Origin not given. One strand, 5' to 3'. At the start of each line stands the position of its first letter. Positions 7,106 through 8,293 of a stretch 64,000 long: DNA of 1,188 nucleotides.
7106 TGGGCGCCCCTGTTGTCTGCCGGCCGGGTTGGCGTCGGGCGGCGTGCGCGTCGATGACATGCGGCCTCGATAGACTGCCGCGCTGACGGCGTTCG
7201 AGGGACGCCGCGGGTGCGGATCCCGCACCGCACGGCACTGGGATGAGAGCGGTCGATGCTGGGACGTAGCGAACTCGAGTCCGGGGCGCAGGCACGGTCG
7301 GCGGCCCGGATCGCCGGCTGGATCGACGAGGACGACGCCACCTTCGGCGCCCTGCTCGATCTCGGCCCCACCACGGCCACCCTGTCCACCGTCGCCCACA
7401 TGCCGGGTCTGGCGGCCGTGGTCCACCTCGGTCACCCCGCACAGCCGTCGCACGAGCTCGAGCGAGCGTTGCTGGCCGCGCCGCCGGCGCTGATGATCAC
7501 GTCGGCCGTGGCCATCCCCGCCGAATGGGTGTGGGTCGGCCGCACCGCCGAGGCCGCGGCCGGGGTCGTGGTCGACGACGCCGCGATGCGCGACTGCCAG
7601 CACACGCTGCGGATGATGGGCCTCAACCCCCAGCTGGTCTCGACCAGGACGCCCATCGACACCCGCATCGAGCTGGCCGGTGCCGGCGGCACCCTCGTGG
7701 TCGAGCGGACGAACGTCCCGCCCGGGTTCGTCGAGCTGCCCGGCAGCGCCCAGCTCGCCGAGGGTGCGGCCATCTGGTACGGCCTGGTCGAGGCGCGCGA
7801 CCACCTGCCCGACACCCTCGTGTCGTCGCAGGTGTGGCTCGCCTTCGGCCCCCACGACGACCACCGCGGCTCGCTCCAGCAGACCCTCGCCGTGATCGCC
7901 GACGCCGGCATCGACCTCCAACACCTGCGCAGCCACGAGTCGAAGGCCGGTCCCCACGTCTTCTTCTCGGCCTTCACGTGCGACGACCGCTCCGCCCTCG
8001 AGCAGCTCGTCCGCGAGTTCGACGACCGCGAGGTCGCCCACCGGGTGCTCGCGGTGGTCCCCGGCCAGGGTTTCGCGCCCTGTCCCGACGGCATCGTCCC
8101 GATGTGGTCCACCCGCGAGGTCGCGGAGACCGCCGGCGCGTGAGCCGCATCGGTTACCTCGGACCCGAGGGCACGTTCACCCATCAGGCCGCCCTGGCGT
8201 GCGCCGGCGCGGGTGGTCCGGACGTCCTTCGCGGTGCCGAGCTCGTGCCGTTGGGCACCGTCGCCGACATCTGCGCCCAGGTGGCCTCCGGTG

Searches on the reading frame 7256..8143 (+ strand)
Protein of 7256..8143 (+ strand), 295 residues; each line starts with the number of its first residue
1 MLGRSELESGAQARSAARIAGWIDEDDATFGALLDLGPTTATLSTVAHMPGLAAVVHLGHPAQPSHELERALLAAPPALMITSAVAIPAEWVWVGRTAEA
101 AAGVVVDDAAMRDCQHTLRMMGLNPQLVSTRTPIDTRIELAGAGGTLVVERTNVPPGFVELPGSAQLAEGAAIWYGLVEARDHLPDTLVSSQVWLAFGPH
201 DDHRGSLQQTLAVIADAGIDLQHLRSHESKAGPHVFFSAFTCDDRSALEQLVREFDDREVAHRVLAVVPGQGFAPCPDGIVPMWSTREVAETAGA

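Call 18: search_protein_families(library=pfam, proteins=[window:7256-8143:+], max_evalue=0.01)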
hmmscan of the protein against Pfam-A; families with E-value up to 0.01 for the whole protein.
window:7256-8143:+ (295 aa): 1 family
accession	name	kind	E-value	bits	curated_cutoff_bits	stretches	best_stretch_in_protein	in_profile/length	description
PF01842.31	ACT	-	0.0013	18.9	27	1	202-245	9-54/66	ACT domain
